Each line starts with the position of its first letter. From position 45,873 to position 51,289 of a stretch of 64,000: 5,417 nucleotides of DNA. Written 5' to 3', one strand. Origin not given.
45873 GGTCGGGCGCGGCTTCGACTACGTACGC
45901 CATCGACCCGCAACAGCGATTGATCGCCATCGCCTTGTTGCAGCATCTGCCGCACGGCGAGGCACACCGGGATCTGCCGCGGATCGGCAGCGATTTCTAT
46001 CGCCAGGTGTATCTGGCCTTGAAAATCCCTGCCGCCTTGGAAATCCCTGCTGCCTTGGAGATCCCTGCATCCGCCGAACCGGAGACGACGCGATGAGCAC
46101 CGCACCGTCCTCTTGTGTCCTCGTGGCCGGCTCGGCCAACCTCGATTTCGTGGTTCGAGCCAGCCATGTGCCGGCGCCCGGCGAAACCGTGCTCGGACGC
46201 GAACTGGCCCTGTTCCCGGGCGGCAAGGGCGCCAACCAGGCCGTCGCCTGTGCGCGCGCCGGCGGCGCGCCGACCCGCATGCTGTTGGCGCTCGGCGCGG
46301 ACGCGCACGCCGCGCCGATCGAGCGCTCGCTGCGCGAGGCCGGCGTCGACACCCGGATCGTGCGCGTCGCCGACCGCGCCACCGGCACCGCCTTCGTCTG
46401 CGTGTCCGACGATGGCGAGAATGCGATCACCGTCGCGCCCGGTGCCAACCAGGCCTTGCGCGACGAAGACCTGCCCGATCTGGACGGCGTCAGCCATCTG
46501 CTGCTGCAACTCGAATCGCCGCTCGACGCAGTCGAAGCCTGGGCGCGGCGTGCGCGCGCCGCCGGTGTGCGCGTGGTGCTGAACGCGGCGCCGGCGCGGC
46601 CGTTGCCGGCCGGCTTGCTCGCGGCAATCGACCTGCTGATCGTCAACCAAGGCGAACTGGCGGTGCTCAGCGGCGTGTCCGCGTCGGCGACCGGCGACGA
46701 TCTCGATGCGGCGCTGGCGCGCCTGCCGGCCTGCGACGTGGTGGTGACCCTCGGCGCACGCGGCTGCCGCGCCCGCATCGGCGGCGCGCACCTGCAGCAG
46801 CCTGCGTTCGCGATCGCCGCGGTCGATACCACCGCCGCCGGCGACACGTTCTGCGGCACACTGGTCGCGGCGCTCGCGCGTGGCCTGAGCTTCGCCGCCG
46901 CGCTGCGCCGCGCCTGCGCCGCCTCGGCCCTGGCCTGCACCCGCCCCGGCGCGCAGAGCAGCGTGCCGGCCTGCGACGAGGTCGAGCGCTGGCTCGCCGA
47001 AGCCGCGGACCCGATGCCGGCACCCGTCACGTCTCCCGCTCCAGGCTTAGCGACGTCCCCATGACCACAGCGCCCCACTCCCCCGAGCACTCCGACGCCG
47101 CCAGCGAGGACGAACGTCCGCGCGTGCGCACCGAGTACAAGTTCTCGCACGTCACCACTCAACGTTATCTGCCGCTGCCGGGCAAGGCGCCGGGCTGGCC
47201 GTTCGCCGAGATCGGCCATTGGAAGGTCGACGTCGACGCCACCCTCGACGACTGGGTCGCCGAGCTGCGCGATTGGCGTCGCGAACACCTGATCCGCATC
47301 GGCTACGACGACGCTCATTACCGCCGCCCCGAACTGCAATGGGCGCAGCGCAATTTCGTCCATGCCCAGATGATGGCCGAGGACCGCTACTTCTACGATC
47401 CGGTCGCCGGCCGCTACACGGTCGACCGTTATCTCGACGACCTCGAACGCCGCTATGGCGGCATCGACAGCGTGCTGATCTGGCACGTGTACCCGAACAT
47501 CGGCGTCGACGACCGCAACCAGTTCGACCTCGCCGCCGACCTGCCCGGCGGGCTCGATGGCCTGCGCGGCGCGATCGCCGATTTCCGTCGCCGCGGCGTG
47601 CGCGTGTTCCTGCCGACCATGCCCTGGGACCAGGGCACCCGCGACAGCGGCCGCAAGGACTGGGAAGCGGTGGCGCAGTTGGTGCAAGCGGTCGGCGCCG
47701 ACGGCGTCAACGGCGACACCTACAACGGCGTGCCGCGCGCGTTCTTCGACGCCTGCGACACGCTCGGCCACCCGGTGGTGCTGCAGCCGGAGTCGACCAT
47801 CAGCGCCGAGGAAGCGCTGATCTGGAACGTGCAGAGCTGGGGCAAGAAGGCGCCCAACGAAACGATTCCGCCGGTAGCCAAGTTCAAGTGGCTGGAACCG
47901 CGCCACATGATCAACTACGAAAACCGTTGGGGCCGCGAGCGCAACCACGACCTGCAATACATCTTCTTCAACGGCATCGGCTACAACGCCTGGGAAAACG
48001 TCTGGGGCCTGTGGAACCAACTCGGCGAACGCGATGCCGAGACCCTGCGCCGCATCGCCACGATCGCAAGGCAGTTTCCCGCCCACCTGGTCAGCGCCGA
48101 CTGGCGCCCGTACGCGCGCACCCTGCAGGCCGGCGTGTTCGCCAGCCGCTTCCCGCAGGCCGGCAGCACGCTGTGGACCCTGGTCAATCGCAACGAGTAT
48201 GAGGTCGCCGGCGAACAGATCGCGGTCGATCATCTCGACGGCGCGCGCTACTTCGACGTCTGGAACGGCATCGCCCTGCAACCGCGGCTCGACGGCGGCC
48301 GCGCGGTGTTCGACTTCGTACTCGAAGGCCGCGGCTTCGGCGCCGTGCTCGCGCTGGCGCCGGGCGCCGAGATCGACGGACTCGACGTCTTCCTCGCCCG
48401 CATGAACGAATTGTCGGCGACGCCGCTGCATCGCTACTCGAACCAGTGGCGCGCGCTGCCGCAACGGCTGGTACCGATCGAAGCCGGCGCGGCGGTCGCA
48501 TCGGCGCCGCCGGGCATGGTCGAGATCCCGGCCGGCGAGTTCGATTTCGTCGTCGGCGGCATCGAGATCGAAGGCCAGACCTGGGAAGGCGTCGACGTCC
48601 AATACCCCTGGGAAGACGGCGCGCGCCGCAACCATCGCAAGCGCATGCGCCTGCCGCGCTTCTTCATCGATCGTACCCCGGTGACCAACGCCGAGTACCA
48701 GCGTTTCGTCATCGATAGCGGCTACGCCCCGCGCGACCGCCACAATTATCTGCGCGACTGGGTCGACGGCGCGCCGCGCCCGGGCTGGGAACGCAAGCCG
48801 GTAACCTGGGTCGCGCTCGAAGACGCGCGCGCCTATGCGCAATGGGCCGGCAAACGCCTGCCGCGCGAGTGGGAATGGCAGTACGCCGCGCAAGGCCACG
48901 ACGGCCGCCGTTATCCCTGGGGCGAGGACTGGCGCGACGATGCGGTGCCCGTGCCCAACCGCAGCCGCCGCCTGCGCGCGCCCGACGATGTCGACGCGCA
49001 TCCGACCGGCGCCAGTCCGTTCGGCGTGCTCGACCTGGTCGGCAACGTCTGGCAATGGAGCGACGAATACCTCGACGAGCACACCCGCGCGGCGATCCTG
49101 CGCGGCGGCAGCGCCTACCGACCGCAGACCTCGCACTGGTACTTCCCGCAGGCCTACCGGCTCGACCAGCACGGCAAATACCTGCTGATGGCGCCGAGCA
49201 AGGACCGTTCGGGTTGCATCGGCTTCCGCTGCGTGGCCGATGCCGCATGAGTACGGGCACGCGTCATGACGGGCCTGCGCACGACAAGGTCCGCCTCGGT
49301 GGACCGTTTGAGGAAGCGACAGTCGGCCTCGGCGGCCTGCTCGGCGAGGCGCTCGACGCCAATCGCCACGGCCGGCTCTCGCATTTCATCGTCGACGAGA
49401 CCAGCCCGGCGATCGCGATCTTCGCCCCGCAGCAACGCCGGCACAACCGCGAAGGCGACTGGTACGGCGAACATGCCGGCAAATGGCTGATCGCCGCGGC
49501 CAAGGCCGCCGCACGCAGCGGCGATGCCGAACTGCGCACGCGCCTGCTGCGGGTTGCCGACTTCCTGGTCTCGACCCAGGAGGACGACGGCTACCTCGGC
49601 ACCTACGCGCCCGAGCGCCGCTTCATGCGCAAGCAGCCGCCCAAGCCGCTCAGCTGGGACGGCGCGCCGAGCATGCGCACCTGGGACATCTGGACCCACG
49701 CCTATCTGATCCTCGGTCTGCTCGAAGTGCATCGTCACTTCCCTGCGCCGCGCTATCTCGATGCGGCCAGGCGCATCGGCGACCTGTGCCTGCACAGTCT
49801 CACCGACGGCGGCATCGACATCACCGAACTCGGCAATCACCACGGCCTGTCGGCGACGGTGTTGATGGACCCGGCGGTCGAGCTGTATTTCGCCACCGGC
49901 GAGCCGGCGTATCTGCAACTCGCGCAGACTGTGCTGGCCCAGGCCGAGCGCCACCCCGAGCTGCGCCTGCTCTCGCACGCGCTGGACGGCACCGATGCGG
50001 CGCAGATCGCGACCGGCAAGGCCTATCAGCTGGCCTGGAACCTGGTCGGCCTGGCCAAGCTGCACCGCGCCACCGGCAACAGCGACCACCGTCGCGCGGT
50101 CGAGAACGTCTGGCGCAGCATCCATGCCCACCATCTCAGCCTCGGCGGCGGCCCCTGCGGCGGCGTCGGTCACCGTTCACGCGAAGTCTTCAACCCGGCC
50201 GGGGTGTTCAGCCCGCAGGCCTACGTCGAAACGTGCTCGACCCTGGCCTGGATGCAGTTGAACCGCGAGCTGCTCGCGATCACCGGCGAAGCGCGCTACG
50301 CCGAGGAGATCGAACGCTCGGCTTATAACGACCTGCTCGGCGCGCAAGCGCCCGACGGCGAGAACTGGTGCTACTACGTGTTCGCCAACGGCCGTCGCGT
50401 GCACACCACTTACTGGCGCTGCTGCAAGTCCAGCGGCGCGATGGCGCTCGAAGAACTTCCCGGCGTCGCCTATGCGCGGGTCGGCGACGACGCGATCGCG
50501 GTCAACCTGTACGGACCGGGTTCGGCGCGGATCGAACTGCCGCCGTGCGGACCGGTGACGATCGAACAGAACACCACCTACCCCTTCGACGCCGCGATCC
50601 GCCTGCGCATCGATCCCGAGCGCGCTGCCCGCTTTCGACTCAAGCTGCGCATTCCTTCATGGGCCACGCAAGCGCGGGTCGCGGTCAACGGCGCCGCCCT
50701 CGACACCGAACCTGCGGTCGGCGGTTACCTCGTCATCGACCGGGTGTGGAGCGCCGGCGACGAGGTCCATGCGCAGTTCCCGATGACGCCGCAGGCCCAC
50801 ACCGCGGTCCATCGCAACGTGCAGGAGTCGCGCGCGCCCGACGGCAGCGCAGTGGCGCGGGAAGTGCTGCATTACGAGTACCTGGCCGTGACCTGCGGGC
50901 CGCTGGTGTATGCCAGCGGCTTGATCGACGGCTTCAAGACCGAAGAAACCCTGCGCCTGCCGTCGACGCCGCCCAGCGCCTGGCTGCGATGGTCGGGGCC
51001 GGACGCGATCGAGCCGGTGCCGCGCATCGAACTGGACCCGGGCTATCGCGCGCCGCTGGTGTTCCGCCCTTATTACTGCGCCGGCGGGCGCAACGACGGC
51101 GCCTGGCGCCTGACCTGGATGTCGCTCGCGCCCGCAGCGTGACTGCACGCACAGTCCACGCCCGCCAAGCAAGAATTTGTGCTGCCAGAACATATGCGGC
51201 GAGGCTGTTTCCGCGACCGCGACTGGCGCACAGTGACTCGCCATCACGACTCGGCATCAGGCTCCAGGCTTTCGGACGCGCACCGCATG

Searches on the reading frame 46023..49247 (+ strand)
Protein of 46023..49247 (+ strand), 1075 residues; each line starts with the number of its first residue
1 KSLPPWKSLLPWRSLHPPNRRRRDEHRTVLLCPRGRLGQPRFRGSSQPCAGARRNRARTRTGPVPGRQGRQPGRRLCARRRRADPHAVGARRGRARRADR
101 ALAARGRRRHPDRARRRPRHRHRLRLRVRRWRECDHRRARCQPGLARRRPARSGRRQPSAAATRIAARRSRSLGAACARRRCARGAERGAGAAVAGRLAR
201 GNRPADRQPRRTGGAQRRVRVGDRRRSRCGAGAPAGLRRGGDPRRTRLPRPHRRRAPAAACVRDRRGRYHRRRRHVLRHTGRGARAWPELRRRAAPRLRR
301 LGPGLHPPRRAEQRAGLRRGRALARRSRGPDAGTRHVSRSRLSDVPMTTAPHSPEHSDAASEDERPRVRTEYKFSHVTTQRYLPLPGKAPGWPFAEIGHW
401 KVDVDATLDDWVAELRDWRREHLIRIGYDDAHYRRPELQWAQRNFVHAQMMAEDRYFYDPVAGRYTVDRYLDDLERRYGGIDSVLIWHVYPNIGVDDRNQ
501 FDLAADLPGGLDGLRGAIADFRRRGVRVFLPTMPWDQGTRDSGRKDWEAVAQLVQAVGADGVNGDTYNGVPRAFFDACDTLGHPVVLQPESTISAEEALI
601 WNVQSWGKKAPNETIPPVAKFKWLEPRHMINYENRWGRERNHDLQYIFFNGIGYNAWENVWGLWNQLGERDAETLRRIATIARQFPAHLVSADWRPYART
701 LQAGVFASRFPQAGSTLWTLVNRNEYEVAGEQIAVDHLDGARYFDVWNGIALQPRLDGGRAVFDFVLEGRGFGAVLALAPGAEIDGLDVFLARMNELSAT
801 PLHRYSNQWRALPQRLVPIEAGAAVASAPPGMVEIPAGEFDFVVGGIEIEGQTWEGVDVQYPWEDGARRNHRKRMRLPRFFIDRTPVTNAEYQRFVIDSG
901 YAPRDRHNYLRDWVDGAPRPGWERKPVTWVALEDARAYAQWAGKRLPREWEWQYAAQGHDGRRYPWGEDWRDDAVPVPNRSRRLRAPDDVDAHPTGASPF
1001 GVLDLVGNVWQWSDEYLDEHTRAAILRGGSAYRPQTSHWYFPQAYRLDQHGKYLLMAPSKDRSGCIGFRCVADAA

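Call 78: search_protein_families(library=pfam, proteins=[window:46023-49247:+], max_evalue=0.001)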
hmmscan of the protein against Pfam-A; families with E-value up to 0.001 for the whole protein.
window:46023-49247:+ (1075 aa): 1 family
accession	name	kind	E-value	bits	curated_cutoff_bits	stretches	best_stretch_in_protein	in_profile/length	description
PF03781.23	FGE-sulfatase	-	2.5e-35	122.8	23.3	1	830-1071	3-254/255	Sulfatase-modifying factor enzyme 1-like domain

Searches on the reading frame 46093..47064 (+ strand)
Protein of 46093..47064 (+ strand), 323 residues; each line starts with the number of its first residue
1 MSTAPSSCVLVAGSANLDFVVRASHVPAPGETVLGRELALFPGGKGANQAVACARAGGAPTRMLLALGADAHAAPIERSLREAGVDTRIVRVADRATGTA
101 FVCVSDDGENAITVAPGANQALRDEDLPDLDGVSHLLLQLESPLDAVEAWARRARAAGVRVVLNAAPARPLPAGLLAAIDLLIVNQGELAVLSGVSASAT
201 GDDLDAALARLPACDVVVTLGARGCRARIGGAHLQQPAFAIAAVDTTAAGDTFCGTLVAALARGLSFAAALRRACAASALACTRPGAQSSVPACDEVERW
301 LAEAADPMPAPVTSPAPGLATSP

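Call 76: search_protein_families(library=pfam, proteins=[window:46093-47064:+], max_evalue=0.00001)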
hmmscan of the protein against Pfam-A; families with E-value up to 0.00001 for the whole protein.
window:46093-47064:+ (323 aa): 1 family
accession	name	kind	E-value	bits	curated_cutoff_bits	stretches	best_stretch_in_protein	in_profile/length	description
PF00294.29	PfkB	-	7.2e-54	183.6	25.8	1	9-293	4-301/302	pfkB family carbohydrate kinase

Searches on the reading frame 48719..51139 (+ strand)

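Call 78: search_protein_families(library=pfam, proteins=[window:48719-51139:+], max_evalue=0.001)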
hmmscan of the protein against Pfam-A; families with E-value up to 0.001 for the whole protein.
window:48719-51139:+ (807 aa): 2 families
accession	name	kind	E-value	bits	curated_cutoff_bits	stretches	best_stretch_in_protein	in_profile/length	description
PF07944.18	Beta-AFase-like_GH127_cat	-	5.1e-44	151.2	24.9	1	234-579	47-373/376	Beta-L-arabinofuranosidase, GH127 catalytic domain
PF20736.2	Glyco_hydro127M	-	3.2e-24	85.3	24.2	1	593-689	2-95/95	Beta-L-arabinofuranosidase, GH127 middle domain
